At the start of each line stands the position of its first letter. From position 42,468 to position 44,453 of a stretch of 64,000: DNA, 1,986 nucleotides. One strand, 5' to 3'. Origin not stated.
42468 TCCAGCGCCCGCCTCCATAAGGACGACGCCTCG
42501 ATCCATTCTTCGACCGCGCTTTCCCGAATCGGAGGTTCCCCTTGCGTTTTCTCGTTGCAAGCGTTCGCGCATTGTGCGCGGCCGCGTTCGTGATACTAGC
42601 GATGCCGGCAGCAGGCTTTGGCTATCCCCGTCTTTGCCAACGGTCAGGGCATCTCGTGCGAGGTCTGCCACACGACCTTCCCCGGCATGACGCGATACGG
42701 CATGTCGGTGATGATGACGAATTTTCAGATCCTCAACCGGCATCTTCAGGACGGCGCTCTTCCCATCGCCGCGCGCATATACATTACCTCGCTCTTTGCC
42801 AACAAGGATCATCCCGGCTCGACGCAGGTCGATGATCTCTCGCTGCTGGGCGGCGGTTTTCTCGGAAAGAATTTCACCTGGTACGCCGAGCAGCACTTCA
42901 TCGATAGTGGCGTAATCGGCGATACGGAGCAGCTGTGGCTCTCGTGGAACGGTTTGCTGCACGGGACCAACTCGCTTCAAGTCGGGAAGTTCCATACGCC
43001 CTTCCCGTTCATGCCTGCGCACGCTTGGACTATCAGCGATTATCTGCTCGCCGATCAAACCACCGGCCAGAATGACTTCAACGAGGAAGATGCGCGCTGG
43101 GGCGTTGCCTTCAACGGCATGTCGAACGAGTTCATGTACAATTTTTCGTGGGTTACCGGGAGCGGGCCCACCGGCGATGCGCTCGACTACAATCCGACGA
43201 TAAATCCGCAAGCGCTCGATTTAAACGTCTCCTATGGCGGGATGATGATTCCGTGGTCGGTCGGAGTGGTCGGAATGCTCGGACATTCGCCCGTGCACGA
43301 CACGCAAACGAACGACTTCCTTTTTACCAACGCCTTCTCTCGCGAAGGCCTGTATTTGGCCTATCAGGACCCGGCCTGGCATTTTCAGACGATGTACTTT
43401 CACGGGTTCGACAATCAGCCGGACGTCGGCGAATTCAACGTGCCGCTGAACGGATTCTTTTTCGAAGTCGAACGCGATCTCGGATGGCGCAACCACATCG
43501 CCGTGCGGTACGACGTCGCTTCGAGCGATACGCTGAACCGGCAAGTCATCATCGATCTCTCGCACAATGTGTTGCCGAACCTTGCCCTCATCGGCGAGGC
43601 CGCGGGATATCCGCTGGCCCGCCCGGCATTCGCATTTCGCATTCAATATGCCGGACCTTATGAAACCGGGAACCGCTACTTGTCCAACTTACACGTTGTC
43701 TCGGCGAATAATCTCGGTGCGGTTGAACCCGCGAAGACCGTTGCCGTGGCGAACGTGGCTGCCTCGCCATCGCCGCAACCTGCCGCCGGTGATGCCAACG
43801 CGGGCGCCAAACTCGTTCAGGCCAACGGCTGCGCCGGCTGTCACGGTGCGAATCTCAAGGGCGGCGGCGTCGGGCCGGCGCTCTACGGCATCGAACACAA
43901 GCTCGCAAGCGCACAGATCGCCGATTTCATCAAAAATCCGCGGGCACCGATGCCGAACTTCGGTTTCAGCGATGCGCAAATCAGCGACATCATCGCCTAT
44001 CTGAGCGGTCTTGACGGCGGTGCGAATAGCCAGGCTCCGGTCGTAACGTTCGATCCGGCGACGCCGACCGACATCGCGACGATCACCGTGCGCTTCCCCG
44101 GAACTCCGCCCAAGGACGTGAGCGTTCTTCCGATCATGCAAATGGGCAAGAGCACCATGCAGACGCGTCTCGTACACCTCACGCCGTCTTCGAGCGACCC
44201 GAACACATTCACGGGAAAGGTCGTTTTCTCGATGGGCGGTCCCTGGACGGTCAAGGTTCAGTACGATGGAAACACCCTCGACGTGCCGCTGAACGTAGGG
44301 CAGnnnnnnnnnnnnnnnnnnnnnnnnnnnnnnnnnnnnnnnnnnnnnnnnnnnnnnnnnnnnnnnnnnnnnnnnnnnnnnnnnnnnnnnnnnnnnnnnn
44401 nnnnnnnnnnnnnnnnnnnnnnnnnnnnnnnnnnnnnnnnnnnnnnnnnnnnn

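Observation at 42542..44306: Unusual four-part domain architecture: CxxCH + putative porin + cytochrome c + YtkA/FixH-like domain in one polypeptide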

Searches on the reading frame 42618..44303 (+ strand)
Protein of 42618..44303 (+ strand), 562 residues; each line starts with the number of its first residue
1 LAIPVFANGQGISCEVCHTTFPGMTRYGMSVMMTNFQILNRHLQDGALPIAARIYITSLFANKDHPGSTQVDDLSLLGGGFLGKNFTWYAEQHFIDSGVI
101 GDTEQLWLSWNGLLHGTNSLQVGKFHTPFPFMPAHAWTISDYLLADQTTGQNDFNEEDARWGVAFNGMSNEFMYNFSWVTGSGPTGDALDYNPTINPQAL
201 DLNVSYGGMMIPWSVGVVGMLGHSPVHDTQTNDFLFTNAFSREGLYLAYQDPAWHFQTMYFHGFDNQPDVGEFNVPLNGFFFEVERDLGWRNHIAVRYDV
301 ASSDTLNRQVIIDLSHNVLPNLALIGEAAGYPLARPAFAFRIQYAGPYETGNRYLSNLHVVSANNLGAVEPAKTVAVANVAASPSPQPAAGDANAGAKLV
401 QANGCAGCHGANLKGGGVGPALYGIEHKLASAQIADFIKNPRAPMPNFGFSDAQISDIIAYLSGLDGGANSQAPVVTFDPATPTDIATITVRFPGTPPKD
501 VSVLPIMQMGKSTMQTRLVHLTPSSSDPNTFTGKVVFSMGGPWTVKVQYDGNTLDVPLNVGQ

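Call 5: search_protein_families(library=pfam, proteins=[window:42618-44303:+], max_evalue=1)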
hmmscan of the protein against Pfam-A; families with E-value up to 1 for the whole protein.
window:42618-44303:+ (562 aa): 3 families
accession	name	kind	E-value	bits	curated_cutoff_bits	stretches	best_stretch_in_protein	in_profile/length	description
PF13442.11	Cytochrome_CBB3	-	2.2e-12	47.6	27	1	392-462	2-68/68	Cytochrome C oxidase, cbb3-type, subunit III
PF00034.26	Cytochrom_C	-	1.9e-10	42.3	21.3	1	394-465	2-89/90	Cytochrome c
PF13115.11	YtkA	-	0.0034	18.4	25.9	1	499-547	36-84/85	YtkA-like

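Call 6: search_protein_families(library=ncbifam, proteins=[window:42618-44303:+], max_evalue=1)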
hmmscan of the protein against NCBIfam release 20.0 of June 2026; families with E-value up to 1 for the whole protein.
window:42618-44303:+ (562 aa): 12 families
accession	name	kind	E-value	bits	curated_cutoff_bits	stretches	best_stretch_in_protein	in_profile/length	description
NF045773.1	cytochro_C550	exception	9.5e-13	48.1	125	1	394-463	49-117/118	cytochrome c550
NF045774.1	cytochro_C551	exception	7.1e-12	45.3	118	1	391-463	37-107/110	cytochrome c551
NF050122.1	bc1_QcrC_actin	exception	3.4e-07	29.8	200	1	387-472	35-124/253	cytochrome bc1 complex diheme cytochrome c subunit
NF040971.1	cytc_ExtS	equivalog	8e-07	28.6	100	1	387-463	72-148/262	selenite/tellurite reduction operon c-type cytochrome lipoprotein ExtS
NF011054.0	PRK14486.1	equivalog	2.7e-06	27.1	447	1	373-463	193-288/294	putative bifunctional cbb3-type cytochrome c oxidase subunit II/cytochrome c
TIGR02603.1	CxxCH_TIGR02603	domain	0.00084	19.4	68.15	1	391-445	1-54/134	putative heme-binding domain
TIGR04485.1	thiosulf_SoxX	equivalog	0.00098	19.8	61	1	404-463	4-76/78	sulfur oxidation c-type cytochrome SoxX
NF045930.1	Cytc6PetJCyano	equivalog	0.0023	17.9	135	1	382-462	17-102/110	cytochrome c6 PetJ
TIGR00782.1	ccoP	equivalog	0.0029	16.9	179.95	1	370-468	178-284/285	cytochrome-c oxidase, cbb3-type subunit III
TIGR04494.1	c550_PedF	equivalog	0.016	15.1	122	1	403-431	60-88/133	cytochrome c-550 PedF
NF052248.1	SorU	equivalog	0.025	14.8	100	1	404-461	12-71/72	SorU family sulfite dehydrogenase c-type cytochrome subunit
TIGR04404.1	RiPP_SkfA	equivalog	0.35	10.9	45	1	395-411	18-34/53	sporulation killing factor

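Call 7: find_homologous_proteins(query=window:42618-44303:+, max_evalue=0.001)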
Query window:42618-44303:+ (562 aa): 243 proteins with E <= 0.001 among 8000 candidates; the best 120 are listed.
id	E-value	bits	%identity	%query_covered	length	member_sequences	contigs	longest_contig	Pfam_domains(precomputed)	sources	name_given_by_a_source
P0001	0.0e+0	1257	100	96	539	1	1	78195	PF13442.12,PF00034.27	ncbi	-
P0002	0.0e+0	1030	78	100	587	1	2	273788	PF13442.12,PF00034.27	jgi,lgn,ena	-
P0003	0.0e+0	1027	77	100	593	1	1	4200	PF13442.12,PF00034.27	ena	-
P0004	0.0e+0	1021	77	100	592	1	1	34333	PF13442.12,PF00034.27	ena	-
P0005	0.0e+0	1020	76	100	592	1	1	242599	PF13442.12,PF00034.27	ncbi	-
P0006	0.0e+0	1017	77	100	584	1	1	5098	PF13442.12,PF00034.27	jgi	jgi:mono/diheme cytochrome c family protein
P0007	0.0e+0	1011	77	100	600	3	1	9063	PF13442.12,PF00034.27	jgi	jgi:mono/diheme cytochrome c family protein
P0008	3.1e-297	1005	76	100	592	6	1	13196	PF13442.12,PF00034.27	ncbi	ncbi:MAG: c-type cytochrome [Vulcanimicrobiaceae bacterium]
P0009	9.8e-296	1000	80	96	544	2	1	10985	PF13442.12,PF00034.27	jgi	jgi:mono/diheme cytochrome c family protein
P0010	5.1e-293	991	73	100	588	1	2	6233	PF13442.12,PF00034.27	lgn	-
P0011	3.0e-291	985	74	100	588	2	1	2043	PF13442.12,PF00034.27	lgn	-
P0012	3.7e-291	985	75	100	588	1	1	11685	PF13442.12,PF00034.27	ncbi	-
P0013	4.9e-291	984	73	100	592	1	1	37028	PF13442.12,PF00034.27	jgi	jgi:mono/diheme cytochrome c family protein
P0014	8.2e-291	984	78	96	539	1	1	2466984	PF13442.12,PF00034.27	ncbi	-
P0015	5.0e-289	978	74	100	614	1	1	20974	PF13442.12,PF00034.27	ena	-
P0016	1.5e-288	976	73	100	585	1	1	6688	PF13442.12,PF00034.27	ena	-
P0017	1.7e-288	976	74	100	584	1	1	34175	PF13442.12,PF00034.27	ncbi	-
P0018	1.9e-286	969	72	100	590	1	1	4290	PF13442.12,PF00034.27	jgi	jgi:hypothetical protein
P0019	1.9e-286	969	72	100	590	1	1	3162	PF13442.12,PF00034.27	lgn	-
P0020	3.7e-286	968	73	100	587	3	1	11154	PF13442.12,PF00034.27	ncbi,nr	ncbi:MAG TPA: cytochrome c [Candidatus Baltobacteraceae bacterium]|nr:cytochrome c [Candidatus Balto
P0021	9.4e-286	967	73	100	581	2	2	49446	PF13442.12,PF00034.27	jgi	-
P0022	1.2e-285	967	71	100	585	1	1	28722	PF13442.12,PF00034.27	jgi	jgi:mono/diheme cytochrome c family protein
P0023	7.8e-285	964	72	100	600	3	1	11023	PF13442.12,PF00034.27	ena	-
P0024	1.1e-284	964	73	100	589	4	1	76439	PF13442.12,PF00034.27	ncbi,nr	ncbi:MAG TPA: cytochrome c [Candidatus Baltobacteraceae bacterium]|nr:cytochrome c [Candidatus Balto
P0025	1.7e-284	963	73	100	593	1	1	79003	PF13442.12,PF00034.27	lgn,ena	-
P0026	5.5e-282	955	72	100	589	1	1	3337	PF13442.12,PF00034.27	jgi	jgi:mono/diheme cytochrome c family protein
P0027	1.1e-281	954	71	100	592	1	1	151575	PF13442.12,PF00034.27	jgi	jgi:mono/diheme cytochrome c family protein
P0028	1.1e-278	944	70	100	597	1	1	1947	PF13442.12,PF00034.27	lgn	-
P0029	4.6e-277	938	70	100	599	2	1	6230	PF13442.12,PF00034.27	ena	-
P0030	9.8e-277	937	74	96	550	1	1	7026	PF13442.12,PF00034.27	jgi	jgi:mono/diheme cytochrome c family protein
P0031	2.0e-276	936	71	100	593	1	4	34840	PF13442.12,PF00034.27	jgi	jgi:mono/diheme cytochrome c family protein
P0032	1.2e-274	930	71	100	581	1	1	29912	PF13442.12,PF00034.27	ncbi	ncbi:MAG: c-type cytochrome [Candidatus Baltobacteraceae bacterium]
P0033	2.8e-274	929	69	100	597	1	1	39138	PF13442.12,PF00034.27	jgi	jgi:mono/diheme cytochrome c family protein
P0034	6.4e-273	925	69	100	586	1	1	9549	PF13442.12,PF00034.27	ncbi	-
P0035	5.0e-268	909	70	100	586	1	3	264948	PF13442.12,PF00034.27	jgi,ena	-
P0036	3.8e-264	896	67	100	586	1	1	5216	PF13442.12,PF00034.27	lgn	-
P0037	1.1e-263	894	68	100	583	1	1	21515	PF13442.12,PF00034.27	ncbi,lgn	-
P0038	2.1e-263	893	68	100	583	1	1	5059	PF13442.12,PF00034.27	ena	-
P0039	3.1e-263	893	68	99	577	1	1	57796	PF13442.12,PF00034.27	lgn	-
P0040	8.3e-262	888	67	100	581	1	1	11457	PF13442.12,PF00034.27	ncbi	ncbi:MAG: c-type cytochrome [Candidatus Baltobacteraceae bacterium]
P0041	2.8e-260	883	67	100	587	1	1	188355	PF13442.12,PF00034.27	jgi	jgi:mono/diheme cytochrome c family protein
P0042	8.4e-259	878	67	100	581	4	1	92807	PF13442.12,PF00034.27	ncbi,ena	-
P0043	5.6e-257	872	65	100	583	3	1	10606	PF13442.12,PF00034.27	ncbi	-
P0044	2.0e-256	870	67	100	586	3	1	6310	PF13442.12,PF00034.27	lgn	-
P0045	1.6e-255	867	68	100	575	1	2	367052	PF13442.12,PF00034.27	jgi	jgi:mono/diheme cytochrome c family protein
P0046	1.8e-254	864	66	100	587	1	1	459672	PF13442.12,PF00034.27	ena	-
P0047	4.0e-254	863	66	100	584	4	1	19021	PF13442.12,PF00034.27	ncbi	-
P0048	4.2e-254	863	65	100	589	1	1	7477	PF13442.12,PF00034.27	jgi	jgi:mono/diheme cytochrome c family protein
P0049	6.8e-253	859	66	100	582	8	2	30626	PF13442.12,PF00034.27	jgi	jgi:mono/diheme cytochrome c family protein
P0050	8.7e-253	858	65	100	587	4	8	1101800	PF13442.12,PF00034.27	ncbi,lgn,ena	-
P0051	3.6e-252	856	65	100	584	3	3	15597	PF13442.12,PF00034.27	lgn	-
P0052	4.2e-252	856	65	99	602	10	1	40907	PF13442.12,PF00034.27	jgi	-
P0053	6.9e-252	855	67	100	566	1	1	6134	PF13442.12,PF00034.27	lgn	-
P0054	2.9e-251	853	66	100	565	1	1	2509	PF13442.12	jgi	jgi:mono/diheme cytochrome c family protein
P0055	9.4e-251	851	65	100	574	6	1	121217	PF13442.12,PF00034.27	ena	-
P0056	2.7e-250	850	67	100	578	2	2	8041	PF13442.12,PF00034.27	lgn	-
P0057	2.5e-249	847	64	100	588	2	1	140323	PF13442.12,PF00034.27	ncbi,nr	ncbi:MAG TPA: cytochrome c [Candidatus Rubrimentiphilum sp.]|nr:cytochrome c [Candidatus Rubrimentip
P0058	2.8e-249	847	66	100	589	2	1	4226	PF13442.12,PF00034.27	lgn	-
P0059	3.0e-249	847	65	100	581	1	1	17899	PF13442.12,PF00034.27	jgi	jgi:mono/diheme cytochrome c family protein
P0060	6.9e-249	845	64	100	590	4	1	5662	PF13442.12,PF00034.27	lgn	-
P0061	7.4e-249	845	73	85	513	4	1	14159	PF13442.12,PF00034.27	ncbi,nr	ncbi:MAG TPA: cytochrome c, partial [Candidatus Baltobacteraceae bacterium]|nr:cytochrome c [Candida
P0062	1.0e-248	845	64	100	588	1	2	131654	PF13442.12,PF00034.27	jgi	-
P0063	1.0e-248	845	64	100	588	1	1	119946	PF13442.12,PF00034.27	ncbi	-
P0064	1.4e-248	844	64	100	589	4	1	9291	PF13442.12,PF00034.27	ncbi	-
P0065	1.2e-247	841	64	100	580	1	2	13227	PF13442.12,PF00034.27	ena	-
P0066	1.2e-247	841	64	100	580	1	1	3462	PF13442.12,PF00034.27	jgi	jgi:mono/diheme cytochrome c family protein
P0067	7.1e-247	839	64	100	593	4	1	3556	PF13442.12,PF00034.27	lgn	-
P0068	9.1e-247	838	66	100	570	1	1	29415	PF13442.12,PF00034.27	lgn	-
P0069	1.9e-246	837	64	100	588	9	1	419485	PF13442.12,PF00034.27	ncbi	-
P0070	3.4e-246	836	64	100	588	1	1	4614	PF13442.12,PF00034.27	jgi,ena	-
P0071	1.5e-245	834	68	94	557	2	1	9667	PF13442.12,PF00034.27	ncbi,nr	ncbi:MAG TPA: cytochrome c, partial [Candidatus Rubrimentiphilum sp.]|nr:cytochrome c [Candidatus Ru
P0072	3.7e-244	830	65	100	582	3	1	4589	PF13442.12,PF00034.27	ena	-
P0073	9.8e-244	828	65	100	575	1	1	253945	PF13442.12,PF00034.27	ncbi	-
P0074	4.1e-243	826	64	100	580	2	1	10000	PF13442.12,PF00034.27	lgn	-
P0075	2.7e-241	820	65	100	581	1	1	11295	PF13442.12,PF00034.27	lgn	-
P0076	2.9e-241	820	64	100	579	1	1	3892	PF13442.12,PF00034.27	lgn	-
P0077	4.4e-241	820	64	100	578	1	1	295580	PF13442.12,PF00034.27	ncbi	-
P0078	1.1e-240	818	63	100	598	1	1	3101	PF13442.12,PF00034.27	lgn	-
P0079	3.2e-240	817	62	100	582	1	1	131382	PF13442.12,PF00034.27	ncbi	-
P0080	7.6e-240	815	64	96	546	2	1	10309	PF13442.12,PF00034.27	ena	-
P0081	8.9e-240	815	63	100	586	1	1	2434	PF13442.12,PF00034.27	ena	-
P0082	1.7e-239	814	62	100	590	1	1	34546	PF13442.12,PF00034.27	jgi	jgi:hypothetical protein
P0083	2.2e-237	807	63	100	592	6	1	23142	PF13442.12,PF00034.27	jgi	jgi:mono/diheme cytochrome c family protein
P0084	2.8e-237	807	63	100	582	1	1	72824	PF13442.12,PF00034.27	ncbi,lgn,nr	ncbi:MAG: cytochrome c [bacterium]|nr:cytochrome c [bacterium]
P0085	1.4e-236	805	68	92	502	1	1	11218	PF13442.12,PF00034.27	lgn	-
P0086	1.1e-235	802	66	96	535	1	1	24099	PF13442.12,PF00034.27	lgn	-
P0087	5.9e-235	799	62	100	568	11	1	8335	PF13442.12,PF00034.27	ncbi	-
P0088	4.9e-234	796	61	100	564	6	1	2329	PF13442.12,PF00034.27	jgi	jgi:mono/diheme cytochrome c family protein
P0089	1.8e-233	794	62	100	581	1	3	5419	PF13442.12,PF00034.27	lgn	-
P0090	4.1e-233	793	61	99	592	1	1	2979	PF13442.12,PF00034.27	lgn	-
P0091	4.7e-233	793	62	100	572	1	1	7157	PF13442.12,PF00034.27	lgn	-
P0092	7.7e-233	792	61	100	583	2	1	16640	PF13442.12,PF00034.27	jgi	jgi:mono/diheme cytochrome c family protein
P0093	1.1e-232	792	63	100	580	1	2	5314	PF13442.12,PF00034.27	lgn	-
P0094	1.9e-232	791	63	100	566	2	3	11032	PF13442.12,PF00034.27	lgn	-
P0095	4.1e-232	790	63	100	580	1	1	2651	PF13442.12,PF00034.27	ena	-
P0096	6.1e-232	789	62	100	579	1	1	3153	PF13442.12,PF00034.27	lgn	-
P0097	6.5e-232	789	59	100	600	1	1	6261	PF13442.12,PF00034.27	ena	-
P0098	5.4e-231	786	62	100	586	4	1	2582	PF13442.12,PF00034.27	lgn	-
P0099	3.2e-230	784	62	100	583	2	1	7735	PF13442.12,PF00034.27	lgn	-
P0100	3.3e-230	784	60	100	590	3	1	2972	PF13442.12,PF00034.27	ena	-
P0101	4.1e-229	780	59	100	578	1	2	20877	PF13442.12,PF00034.27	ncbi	ncbi:MAG TPA: cytochrome c [Candidatus Baltobacteraceae bacterium]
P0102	4.7e-229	780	61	99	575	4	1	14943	PF13442.12,PF00034.27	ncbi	-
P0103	9.3e-229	779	61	100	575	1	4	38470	PF13442.12,PF00034.27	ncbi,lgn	-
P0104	9.7e-229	779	62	100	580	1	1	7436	PF13442.12,PF00034.27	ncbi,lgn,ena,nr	ncbi:MAG TPA: c-type cytochrome [Candidatus Baltobacteraceae bacterium]|nr:c-type cytochrome [Candid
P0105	1.0e-228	779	61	100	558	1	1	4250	PF13442.12,PF00034.27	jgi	jgi:mono/diheme cytochrome c family protein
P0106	3.7e-228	777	62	100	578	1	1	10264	PF13442.12,PF00034.27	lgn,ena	-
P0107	8.1e-228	776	60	100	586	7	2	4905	PF13442.12,PF00034.27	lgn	-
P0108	1.1e-227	775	62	100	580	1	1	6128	PF13442.12,PF00034.27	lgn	-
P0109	1.6e-227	775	66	90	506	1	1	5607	PF13442.12,PF00034.27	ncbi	-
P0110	2.1e-226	771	60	100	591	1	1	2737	PF13442.12,PF00034.27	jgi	jgi:mono/diheme cytochrome c family protein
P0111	3.3e-226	770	61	100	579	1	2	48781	PF13442.12,PF00034.27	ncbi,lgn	ncbi:MAG: c-type cytochrome [Candidatus Tyrphobacter sp.]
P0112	3.7e-224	764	61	100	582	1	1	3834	PF13442.12,PF00034.27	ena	-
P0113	6.5e-224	763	60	100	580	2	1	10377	PF13442.12,PF00034.27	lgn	-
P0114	1.0e-223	762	61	100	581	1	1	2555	PF13442.12,PF00034.27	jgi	jgi:mono/diheme cytochrome c family protein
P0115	5.5e-223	760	60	100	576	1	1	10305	PF13442.12,PF00034.27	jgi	jgi:cytochrome c550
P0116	1.4e-222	758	59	100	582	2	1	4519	PF13442.12,PF00034.27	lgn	-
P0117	1.5e-222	758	61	100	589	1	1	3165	PF13442.12,PF00034.27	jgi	jgi:mono/diheme cytochrome c family protein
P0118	1.6e-222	758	61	100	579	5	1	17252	PF13442.12,PF00034.27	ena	-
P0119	6.2e-222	756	60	100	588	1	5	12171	PF13442.12,PF00034.27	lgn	-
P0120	9.4e-222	756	60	100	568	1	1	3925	PF13442.12,PF00034.27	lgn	-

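Call 20: find_encoding_contigs(protein=P0014, flank=8000, max_places=2)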
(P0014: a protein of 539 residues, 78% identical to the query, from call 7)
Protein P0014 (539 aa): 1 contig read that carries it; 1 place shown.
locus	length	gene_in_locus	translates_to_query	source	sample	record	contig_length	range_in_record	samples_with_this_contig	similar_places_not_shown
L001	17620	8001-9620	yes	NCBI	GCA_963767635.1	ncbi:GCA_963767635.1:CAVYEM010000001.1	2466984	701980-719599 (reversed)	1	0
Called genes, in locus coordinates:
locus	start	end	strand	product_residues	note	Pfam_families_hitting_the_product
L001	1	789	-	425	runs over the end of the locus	PF05221:AdoHcyase, PF02826:2-Hacid_dh_C, PF00670:AdoHcyase_NAD, PF07991:KARI_N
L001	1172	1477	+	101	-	PF04961:FTCD_C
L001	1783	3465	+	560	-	PF07676:PD40 (faint), PF26549:Tricorn_N (faint), PF20434:BD-FAE (faint), PF00326:Peptidase_S9, PF01738:DLH (weak), PF12740:PETase (faint)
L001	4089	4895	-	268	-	-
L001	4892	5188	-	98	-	PF04232:SpoVS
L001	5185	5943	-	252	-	PF13277:YmdB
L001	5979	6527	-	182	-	-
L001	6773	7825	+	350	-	-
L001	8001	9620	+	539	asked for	PF00034:Cytochrom_C, PF13442:Cytochrome_CBB3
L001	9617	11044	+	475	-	PF07732:Cu-oxidase_3, PF00394:Cu-oxidase, PF07731:Cu-oxidase_2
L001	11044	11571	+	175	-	-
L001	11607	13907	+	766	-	PF13620:CarboxypepD_reg, PF13715:CarbopepD_reg_2, PF07715:Plug, PF00593:TonB_dep_Rec_b-barrel, PF25183:OMP_b-brl_4 (weak)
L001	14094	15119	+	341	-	PF01073:3Beta_HSD (weak), PF01370:Epimerase, PF16363:GDP_Man_Dehyd, PF07993:NAD_binding_4 (faint)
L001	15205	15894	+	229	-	-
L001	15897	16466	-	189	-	PF00578:AhpC-TSA, PF08534:Redoxin, PF00085:Thioredoxin (weak), PF13098:Thioredoxin_2 (weak), PF13905:Thioredoxin_8 (weak)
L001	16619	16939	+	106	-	-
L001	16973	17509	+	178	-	PF02630:SCO1-SenC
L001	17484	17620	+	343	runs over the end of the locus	PF02630:SCO1-SenC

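Call 21: find_encoding_contigs(protein=P0050, flank=8000, max_places=2)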
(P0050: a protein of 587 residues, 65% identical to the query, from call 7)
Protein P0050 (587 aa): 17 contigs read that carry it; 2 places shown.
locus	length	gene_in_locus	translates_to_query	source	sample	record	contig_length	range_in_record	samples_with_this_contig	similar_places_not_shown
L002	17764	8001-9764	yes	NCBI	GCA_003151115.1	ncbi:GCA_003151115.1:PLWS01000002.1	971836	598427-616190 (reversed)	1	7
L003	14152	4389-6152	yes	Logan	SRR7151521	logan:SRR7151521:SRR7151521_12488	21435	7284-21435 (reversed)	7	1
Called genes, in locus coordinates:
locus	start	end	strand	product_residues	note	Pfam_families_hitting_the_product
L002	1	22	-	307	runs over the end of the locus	PF03976:PPK2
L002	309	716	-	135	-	PF13701:DDE_Tnp_1_4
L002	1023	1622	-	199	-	-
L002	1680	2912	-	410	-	PF00438:S-AdoMet_synt_N, PF02772:S-AdoMet_synt_M, PF02773:S-AdoMet_synt_C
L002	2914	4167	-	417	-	PF05221:AdoHcyase, PF02826:2-Hacid_dh_C, PF00670:AdoHcyase_NAD, PF07991:KARI_N (weak)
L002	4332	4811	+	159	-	PF04961:FTCD_C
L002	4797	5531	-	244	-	-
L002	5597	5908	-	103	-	PF04232:SpoVS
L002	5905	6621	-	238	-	PF00149:Metallophos (weak), PF13277:YmdB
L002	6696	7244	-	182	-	-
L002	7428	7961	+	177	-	-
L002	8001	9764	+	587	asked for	PF00034:Cytochrom_C (weak), PF13442:Cytochrome_CBB3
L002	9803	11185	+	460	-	PF07732:Cu-oxidase_3, PF00394:Cu-oxidase, PF07732:Cu-oxidase_3, PF07731:Cu-oxidase_2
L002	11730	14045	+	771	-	PF13620:CarboxypepD_reg, PF13715:CarbopepD_reg_2 (weak), PF07715:Plug, PF00593:TonB_dep_Rec_b-barrel, PF25183:OMP_b-brl_4 (weak)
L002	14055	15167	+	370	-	PF03773:ArsP_1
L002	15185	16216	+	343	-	PF01073:3Beta_HSD, PF01370:Epimerase, PF04321:RmlD_sub_bind (faint), PF16363:GDP_Man_Dehyd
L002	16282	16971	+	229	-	-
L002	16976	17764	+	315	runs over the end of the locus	PF02630:SCO1-SenC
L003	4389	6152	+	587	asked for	PF00034:Cytochrom_C (weak), PF13442:Cytochrome_CBB3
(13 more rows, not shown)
